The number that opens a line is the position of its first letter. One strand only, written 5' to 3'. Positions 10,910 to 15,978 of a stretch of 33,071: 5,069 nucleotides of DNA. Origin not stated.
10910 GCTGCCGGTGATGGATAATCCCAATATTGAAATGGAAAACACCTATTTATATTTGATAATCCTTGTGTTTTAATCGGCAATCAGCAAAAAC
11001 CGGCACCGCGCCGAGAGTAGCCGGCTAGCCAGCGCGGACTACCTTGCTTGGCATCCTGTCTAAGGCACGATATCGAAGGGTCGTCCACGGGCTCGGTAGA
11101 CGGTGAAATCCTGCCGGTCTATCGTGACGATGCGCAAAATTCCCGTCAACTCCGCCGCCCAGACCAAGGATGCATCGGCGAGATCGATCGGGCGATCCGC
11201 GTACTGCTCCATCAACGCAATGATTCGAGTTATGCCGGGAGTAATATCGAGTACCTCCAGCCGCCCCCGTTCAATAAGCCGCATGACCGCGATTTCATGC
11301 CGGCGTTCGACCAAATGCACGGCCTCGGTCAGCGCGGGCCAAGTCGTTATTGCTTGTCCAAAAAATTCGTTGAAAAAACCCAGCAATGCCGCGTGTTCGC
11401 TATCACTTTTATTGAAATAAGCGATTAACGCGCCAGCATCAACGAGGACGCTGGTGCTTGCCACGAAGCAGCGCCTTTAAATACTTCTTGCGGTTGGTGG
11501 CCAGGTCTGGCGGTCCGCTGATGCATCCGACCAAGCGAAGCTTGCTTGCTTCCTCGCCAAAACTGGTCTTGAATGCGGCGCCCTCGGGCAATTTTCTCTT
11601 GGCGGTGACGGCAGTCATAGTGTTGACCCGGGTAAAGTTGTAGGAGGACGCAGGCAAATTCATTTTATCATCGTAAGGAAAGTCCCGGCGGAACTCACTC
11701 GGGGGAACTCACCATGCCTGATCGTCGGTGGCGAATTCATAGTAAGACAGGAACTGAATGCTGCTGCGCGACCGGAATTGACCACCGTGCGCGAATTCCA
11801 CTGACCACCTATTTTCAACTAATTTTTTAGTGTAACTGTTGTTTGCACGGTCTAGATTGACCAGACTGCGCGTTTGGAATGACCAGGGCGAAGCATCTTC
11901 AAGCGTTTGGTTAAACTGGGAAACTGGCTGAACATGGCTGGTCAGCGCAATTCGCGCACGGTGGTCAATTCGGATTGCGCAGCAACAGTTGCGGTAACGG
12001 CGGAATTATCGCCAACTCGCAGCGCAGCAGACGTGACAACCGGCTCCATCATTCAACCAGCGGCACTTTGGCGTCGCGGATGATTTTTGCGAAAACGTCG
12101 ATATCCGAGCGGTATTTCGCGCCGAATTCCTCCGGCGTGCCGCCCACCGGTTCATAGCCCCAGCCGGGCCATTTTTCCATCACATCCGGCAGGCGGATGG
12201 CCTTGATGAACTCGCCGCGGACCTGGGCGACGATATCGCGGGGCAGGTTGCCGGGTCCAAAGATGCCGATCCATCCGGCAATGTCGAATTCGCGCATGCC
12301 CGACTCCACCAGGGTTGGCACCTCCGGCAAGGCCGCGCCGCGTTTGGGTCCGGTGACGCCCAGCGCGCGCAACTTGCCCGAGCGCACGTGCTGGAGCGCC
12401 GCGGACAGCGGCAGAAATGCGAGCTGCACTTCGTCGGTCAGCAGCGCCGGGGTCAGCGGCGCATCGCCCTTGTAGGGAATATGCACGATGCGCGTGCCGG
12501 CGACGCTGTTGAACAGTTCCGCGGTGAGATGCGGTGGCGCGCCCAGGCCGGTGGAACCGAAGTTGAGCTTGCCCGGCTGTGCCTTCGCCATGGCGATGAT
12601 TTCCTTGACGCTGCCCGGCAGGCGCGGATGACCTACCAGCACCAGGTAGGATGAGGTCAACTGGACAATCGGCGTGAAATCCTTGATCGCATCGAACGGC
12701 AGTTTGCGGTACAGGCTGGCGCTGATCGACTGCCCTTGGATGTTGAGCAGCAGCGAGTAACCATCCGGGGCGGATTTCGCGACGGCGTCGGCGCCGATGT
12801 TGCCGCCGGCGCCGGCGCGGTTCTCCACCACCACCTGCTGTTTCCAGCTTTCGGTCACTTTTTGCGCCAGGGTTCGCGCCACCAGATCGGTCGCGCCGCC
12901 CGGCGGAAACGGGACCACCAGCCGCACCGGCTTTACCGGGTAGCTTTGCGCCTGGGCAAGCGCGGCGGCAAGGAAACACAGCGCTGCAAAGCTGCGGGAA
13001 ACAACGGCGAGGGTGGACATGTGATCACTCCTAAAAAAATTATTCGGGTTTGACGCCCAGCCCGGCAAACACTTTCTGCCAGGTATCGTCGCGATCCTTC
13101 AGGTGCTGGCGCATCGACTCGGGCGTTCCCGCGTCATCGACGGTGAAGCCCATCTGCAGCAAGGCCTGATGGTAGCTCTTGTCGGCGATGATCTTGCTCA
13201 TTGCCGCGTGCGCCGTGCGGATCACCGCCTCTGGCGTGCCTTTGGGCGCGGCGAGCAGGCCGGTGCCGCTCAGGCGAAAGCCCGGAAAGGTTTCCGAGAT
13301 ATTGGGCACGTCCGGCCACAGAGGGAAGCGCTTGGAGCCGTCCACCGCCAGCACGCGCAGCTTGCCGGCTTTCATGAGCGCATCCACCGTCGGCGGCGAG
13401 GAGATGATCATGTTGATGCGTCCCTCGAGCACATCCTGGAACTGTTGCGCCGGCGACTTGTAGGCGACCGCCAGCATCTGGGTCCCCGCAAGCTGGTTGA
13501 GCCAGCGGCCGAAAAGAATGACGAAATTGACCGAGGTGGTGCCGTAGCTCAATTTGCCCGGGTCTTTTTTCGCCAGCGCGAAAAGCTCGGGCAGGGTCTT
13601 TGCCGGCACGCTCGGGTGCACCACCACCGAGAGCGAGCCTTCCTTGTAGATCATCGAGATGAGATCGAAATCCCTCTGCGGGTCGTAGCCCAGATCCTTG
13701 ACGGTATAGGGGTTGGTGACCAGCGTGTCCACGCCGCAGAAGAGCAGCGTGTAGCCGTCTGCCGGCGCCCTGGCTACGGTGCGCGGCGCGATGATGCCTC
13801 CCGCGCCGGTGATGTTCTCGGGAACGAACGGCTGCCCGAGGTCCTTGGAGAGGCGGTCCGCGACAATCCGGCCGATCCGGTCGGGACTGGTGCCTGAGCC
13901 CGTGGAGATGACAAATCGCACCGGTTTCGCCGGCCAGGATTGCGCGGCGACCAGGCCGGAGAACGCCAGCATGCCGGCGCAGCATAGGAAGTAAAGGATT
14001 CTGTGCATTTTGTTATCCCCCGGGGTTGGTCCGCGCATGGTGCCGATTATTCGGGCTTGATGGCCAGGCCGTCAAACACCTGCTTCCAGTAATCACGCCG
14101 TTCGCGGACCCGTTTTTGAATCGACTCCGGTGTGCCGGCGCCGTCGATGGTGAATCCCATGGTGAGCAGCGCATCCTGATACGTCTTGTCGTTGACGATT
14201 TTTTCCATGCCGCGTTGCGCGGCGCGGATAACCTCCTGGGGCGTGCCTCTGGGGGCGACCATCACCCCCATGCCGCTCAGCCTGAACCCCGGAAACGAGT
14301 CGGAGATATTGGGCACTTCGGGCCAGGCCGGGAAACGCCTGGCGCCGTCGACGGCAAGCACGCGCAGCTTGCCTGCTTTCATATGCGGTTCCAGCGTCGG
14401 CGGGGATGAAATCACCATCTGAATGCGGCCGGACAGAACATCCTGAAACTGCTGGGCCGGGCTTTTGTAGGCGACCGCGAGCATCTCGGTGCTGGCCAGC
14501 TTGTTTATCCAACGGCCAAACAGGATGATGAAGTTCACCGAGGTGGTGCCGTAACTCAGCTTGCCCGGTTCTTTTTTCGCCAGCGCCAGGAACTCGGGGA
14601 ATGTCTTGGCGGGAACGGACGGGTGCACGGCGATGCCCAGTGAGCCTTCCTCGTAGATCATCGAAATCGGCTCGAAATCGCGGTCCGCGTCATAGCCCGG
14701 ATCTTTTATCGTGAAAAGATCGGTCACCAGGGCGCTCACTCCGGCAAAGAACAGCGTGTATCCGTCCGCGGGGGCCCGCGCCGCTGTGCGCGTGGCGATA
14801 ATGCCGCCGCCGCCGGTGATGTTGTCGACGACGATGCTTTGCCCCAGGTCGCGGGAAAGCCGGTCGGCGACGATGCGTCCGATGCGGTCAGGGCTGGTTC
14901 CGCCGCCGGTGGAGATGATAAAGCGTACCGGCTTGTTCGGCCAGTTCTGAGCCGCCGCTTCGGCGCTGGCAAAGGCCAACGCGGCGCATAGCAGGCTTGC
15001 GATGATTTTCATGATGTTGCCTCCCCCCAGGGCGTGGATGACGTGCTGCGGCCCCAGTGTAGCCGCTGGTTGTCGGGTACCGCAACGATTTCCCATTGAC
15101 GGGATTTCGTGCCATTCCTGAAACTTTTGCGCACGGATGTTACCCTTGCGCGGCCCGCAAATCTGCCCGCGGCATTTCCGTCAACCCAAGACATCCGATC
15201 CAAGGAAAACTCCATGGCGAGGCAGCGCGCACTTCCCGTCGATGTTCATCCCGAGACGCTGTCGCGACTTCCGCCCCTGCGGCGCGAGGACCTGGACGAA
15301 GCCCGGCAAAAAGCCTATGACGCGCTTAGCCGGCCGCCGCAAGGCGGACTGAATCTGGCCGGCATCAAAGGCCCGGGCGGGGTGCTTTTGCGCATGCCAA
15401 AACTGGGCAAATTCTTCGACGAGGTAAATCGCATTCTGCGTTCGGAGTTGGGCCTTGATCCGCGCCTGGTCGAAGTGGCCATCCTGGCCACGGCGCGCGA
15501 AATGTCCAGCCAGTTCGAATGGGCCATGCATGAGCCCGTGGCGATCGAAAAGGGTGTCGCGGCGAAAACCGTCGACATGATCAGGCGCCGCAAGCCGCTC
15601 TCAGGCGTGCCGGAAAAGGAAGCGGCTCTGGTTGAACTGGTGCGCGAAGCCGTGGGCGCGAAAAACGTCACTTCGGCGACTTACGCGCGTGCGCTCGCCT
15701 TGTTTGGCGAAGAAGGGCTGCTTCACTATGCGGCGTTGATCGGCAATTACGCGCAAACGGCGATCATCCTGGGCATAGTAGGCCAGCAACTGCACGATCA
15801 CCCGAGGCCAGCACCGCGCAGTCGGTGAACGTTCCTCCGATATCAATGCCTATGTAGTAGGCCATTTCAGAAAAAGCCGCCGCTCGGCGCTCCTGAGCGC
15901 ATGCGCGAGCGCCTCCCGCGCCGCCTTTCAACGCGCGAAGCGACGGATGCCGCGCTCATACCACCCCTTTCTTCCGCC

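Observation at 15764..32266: Candidate undescribed catabolic module: Ltp2-like aldolase-DUF35-CoA-transferase operon divergent from a biotin-less carboxyltransferase and an acetone-carboxylase-like HyuA/HyuB-gamma enzyme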

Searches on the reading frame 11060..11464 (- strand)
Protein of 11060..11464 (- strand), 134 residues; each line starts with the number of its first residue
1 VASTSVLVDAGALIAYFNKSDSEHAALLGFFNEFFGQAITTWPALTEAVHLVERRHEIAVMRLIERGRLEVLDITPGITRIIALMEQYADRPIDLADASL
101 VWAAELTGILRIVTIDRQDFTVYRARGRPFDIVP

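Call 59: search_protein_families(library=pfam, proteins=[window:11060-11464:-], max_evalue=0.0001)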
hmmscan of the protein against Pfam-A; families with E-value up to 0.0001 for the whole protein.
window:11060-11464:- (134 aa): 1 family
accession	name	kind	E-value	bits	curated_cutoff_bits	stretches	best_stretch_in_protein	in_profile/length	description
PF01850.27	PIN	-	8e-08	33.4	23.6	1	6-118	1-113/120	PIN domain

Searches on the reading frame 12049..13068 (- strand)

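Call 5: search_protein_families(library=pfam, proteins=[window:12049-13068:-], max_evalue=0.01)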
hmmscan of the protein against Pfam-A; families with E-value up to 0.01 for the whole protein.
window:12049-13068:- (339 aa): 1 family
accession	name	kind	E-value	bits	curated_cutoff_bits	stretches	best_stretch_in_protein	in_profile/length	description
PF03401.19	TctC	-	5e-65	220.2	27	1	63-310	1-249/274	Tripartite tricarboxylate transporter family receptor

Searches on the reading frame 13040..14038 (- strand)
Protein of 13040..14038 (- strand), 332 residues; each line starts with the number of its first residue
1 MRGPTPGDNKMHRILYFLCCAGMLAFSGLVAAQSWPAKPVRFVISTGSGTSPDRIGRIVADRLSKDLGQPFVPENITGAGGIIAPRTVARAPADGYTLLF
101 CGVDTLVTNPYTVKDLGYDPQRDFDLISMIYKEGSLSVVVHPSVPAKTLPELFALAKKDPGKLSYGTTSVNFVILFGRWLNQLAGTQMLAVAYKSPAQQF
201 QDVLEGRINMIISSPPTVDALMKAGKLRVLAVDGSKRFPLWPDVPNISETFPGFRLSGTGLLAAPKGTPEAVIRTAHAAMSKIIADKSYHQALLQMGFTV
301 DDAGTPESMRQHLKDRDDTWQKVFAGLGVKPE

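Call 5: search_protein_families(library=pfam, proteins=[window:13040-14038:-], max_evalue=0.01)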
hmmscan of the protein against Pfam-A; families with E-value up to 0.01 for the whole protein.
window:13040-14038:- (332 aa): 1 family
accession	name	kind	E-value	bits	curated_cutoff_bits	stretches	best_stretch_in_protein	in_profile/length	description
PF03401.19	TctC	-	2.6e-47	162.1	27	1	56-321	2-266/274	Tripartite tricarboxylate transporter family receptor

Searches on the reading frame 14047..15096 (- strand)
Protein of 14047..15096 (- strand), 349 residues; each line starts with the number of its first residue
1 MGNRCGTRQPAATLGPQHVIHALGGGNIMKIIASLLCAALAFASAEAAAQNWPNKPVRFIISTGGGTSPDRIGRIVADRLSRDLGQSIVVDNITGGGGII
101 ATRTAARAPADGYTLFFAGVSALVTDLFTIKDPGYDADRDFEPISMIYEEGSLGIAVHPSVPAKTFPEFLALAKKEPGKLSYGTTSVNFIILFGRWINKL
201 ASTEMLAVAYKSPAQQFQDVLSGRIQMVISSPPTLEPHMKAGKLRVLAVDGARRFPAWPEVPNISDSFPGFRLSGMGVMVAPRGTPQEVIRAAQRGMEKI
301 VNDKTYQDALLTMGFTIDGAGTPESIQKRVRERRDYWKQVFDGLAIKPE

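Call 5: search_protein_families(library=pfam, proteins=[window:14047-15096:-], max_evalue=0.01)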
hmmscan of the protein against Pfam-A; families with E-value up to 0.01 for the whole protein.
window:14047-15096:- (349 aa): 1 family
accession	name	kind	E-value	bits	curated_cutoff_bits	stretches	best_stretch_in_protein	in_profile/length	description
PF03401.19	TctC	-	1.4e-39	136.7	27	1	73-316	2-245/274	Tripartite tricarboxylate transporter family receptor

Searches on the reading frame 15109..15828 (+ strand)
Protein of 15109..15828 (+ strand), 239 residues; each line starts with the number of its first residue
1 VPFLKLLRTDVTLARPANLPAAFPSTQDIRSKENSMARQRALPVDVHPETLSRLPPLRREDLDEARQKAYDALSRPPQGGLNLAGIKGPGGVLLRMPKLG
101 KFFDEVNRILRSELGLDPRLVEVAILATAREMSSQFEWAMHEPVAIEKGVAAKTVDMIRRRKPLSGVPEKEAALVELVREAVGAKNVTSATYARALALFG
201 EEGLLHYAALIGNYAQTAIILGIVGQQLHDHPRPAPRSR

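Call 4: search_protein_families(library=pfam, proteins=[window:15109-15828:+], max_evalue=0.01)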
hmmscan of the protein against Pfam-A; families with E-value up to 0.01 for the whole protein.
window:15109-15828:+ (239 aa): 1 family
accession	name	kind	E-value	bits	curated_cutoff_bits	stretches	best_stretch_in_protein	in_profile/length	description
PF02627.25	CMD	-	9.2e-07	29.2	23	1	97-174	1-79/84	Carboxymuconolactone decarboxylase family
